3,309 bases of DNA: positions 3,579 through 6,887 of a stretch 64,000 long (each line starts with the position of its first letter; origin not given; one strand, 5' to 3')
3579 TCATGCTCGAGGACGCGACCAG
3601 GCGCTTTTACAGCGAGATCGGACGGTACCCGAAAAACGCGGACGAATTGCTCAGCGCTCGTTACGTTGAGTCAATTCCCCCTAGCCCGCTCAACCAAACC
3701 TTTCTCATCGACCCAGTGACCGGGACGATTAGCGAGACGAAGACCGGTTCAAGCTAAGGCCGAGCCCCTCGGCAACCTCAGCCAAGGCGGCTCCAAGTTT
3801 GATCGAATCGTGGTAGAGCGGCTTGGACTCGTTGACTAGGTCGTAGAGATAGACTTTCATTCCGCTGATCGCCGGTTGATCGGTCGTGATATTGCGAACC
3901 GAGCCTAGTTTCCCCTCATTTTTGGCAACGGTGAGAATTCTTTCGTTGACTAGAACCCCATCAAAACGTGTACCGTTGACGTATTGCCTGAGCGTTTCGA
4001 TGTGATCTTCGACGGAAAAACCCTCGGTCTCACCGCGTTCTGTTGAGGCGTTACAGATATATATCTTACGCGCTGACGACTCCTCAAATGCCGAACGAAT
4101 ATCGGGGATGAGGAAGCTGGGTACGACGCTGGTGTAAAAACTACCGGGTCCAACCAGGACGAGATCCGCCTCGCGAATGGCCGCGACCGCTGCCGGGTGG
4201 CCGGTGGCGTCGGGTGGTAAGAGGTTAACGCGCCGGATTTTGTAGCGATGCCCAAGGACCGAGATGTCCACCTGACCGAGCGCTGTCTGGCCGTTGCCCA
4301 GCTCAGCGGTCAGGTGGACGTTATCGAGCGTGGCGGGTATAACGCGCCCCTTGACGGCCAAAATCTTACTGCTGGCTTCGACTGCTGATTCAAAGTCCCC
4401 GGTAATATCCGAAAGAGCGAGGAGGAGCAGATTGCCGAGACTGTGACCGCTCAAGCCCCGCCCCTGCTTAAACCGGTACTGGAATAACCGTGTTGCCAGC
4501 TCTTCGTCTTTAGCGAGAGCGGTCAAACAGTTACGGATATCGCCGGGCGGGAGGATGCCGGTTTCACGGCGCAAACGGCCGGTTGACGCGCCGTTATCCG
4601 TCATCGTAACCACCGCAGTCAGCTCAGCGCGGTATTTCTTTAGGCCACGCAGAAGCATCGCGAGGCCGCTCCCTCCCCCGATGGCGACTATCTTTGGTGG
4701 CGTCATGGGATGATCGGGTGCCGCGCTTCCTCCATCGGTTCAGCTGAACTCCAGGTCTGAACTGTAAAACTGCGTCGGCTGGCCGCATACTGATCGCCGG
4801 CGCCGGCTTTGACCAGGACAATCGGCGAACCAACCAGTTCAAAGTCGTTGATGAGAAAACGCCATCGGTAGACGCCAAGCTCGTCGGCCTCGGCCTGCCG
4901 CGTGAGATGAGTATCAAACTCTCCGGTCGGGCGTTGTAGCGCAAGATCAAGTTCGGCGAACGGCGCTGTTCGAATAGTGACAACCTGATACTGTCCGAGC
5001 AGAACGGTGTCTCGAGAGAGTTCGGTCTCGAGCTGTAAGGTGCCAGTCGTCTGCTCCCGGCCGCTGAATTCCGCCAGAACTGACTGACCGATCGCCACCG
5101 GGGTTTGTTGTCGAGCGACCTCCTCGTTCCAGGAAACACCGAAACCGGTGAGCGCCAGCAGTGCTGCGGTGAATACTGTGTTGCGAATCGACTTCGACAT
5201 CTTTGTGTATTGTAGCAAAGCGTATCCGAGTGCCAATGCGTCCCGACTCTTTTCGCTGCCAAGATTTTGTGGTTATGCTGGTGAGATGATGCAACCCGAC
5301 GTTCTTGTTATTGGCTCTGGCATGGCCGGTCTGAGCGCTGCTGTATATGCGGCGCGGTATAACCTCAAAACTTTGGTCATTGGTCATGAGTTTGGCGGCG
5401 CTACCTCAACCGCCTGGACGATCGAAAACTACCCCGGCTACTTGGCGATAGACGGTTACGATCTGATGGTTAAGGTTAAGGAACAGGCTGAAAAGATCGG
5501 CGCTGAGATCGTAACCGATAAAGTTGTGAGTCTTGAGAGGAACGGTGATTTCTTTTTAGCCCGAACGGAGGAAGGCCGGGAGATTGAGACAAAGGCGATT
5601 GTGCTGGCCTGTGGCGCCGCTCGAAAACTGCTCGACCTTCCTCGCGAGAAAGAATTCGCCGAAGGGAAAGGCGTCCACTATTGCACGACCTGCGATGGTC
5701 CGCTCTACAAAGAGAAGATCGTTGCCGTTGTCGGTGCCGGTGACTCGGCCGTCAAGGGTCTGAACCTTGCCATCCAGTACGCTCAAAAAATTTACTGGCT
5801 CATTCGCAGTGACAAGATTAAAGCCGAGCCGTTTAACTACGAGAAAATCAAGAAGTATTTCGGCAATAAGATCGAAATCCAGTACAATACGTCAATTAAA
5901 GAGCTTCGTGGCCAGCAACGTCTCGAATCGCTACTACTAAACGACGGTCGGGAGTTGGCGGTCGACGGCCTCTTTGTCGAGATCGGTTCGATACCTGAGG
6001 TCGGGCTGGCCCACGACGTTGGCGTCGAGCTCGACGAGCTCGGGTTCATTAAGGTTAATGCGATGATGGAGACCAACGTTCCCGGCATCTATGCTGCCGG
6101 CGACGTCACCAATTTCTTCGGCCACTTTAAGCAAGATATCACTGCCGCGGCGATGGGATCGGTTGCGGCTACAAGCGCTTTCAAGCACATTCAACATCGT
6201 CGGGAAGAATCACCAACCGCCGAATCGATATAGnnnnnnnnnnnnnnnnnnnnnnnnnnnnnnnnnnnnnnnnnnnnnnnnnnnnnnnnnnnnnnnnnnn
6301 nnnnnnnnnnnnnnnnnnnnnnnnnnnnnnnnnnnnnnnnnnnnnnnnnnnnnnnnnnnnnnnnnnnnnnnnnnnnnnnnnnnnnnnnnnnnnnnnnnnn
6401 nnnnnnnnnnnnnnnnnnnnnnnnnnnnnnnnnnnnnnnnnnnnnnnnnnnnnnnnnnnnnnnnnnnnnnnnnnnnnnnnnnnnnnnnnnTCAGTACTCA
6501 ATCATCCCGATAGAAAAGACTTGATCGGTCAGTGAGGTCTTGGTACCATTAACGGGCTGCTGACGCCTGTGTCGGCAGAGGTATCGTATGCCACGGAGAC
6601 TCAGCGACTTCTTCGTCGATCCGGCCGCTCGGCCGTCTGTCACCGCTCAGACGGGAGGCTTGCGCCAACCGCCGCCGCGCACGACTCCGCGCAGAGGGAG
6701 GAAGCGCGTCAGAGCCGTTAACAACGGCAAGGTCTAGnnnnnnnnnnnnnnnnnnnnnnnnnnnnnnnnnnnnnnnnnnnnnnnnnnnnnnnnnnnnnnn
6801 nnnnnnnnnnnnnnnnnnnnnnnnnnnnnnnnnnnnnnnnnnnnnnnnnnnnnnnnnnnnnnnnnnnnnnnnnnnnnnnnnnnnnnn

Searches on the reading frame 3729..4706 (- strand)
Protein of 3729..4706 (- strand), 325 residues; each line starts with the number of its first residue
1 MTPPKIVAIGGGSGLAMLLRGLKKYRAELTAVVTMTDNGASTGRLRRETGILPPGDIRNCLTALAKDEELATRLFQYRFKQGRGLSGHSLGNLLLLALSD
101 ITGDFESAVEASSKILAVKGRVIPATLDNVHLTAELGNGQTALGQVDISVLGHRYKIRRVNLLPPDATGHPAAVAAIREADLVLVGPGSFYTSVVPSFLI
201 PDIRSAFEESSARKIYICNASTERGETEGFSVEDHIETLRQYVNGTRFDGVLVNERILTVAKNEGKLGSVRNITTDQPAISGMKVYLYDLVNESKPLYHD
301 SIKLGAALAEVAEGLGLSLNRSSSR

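Call 10: search_protein_families(library=pfam, proteins=[window:3729-4706:-], max_evalue=0.01)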
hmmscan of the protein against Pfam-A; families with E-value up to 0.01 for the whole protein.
window:3729-4706:- (325 aa): 1 family
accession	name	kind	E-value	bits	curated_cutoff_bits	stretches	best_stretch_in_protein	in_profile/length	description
PF01933.23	CofD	-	4.2e-96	322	30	1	6-261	1-258/290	2-phospho-L-lactate transferase CofD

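Call 48: find_encoding_contigs(protein=window:3729-4706:-, flank=4500, max_places=10)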
Protein window:3729-4706:- (325 aa): no gene with exactly this product is on record in the collection.

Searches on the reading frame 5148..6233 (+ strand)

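Call 10: search_protein_families(library=pfam, proteins=[window:5148-6233:+], max_evalue=0.01)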
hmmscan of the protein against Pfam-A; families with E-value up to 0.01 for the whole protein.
window:5148-6233:+ (361 aa): 11 families
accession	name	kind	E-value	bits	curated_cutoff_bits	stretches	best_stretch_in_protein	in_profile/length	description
PF07992.20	Pyr_redox_2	-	4e-45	154.9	26.1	1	51-335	2-289/291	Pyridine nucleotide-disulphide oxidoreductase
PF13738.12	Pyr_redox_3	-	3e-17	63.3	30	1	124-318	102-305/305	Pyridine nucleotide-disulphide oxidoreductase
PF01266.30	DAO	-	8.6e-14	52.2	27.9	2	95-180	140-231/353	FAD dependent oxidoreductase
PF01134.28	GIDA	-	2.9e-10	40.2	22.1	1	51-82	1-32/391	Glucose inhibited division protein A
PF00890.30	FAD_binding_2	-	6.9e-09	35.8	20.4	1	51-89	1-39/414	FAD binding domain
PF03486.20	HI0933_like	-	5.4e-07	29.7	50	0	51-80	2-31/244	HI0933-like protein Rossmann domain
PF00070.33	Pyr_redox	-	2.1e-06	28.6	22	0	192-266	2-81/82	Pyridine nucleotide-disulphide oxidoreductase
PF12831.13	FAD_oxidored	-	8.2e-06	25.8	27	1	51-90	1-42/416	FAD dependent oxidoreductase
PF13450.12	NAD_binding_8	-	2.4e-05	25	21.9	1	54-89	1-38/68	NAD(P)-binding Rossmann-like domain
PF01946.23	Thi4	-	8.1e-05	22.4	26.2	1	46-81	14-50/235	Thi4 family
PF13454.12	NAD_binding_9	-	0.00012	22.5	21.8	1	112-157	109-154/155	FAD-NAD(P)-binding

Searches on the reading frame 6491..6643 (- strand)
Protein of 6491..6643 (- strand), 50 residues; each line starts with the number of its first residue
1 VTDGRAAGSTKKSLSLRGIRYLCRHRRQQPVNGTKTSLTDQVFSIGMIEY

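Call 10: search_protein_families(library=pfam, proteins=[window:6491-6643:-], max_evalue=0.01)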
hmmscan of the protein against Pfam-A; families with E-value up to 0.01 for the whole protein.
window:6491-6643:- (50 aa): 0 families

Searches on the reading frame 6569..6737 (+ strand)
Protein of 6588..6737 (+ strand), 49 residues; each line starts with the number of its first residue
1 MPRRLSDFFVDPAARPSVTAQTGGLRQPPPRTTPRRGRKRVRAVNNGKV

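Call 10: search_protein_families(library=pfam, proteins=[window:6588-6737:+, window:6569-6721:+], max_evalue=0.01)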
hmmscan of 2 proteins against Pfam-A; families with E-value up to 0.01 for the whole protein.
window:6588-6737:+ (49 aa): 0 families

window:6569-6721:+ (50 aa): 0 families

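Call 20: find_homologous_proteins(query=window:6588-6734:+, max_evalue=10)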
Query seq(49 aa): no candidate shares three 5-residue words with the query. No homologue found.

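Call 35: search_protein_representatives(protein=window:6588-6734:+)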
Query: 49 residues. Proteins with E-value up to 0.001 (for the whole library): 1; up to 1e-10: 1; up to 1e-30: 0. The best 1 are listed.
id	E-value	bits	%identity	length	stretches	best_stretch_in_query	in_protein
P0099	7.0e-12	60.5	42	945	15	22-45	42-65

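Call 40: search_protein_families(library=ncbifam, proteins=[window:6588-6734:+], max_evalue=10)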
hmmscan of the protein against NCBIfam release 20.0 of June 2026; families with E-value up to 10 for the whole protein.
seq(49 aa): 0 families

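Call 41: search_protein_families(library=pfam, proteins=[window:6588-6734:+], max_evalue=10)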
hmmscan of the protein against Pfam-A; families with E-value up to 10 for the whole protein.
seq(49 aa): 0 families

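Call 42: find_homologous_proteins(query=A2, max_evalue=1)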
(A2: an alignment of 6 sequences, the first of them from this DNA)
Query A2 (6 sequences): 14 candidates shared short words with the query, none scored E <= 1.

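Call 43: search_solved_structures(query=A2, max_evalue=10)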
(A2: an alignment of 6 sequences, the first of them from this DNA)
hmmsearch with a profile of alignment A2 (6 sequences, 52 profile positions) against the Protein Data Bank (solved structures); distinct sequences matched with E-value up to 10: 1.
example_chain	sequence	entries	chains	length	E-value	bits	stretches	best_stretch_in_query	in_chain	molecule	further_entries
4csd_A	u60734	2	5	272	1.3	12.4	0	38-46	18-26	FUCOSE-BINDING LECTIN PROTEIN | Fucose-binding lectin protein,Fucose-binding lectin protein,Fucose-binding lectin protein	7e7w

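Call 53: predict_structure(protein=window:6588-6734:+)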
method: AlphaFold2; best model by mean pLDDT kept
length: 49 residues; sequences in the alignment: 1
mean_pLDDT: 68.3   pTM: 0.19
mean pLDDT of the five models: 68.3, 67.3, 65.0, 64.0, 60.7
residues with pLDDT >= 90: 0; 70-90: 17; 50-70: 31; < 50: 1
segments of 3 or more residues with pLDDT < 50: none
pLDDT, mean of each block of 10 residues (from residue 1): 82 68 61 69 61
secondary structure, 60 per line:
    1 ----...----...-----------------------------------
elements in order:

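Call 63: search_protein_families(library=phrogs, proteins=[window:6588-6734:+], max_evalue=1)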
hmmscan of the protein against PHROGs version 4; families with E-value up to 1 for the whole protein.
seq(49 aa): 0 families

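Call 67: find_related_loci(query=window:6588-6734:+, collection=viral_contigs, flank=3000)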
Query seq(49 aa) (49 aa) in viral_contigs; peptide patterns used: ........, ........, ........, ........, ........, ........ (x = any residue, [..] = any of these).
129 stretches matched a pattern, but none encodes a relative of the query by tblastn (E <= 1e-3).
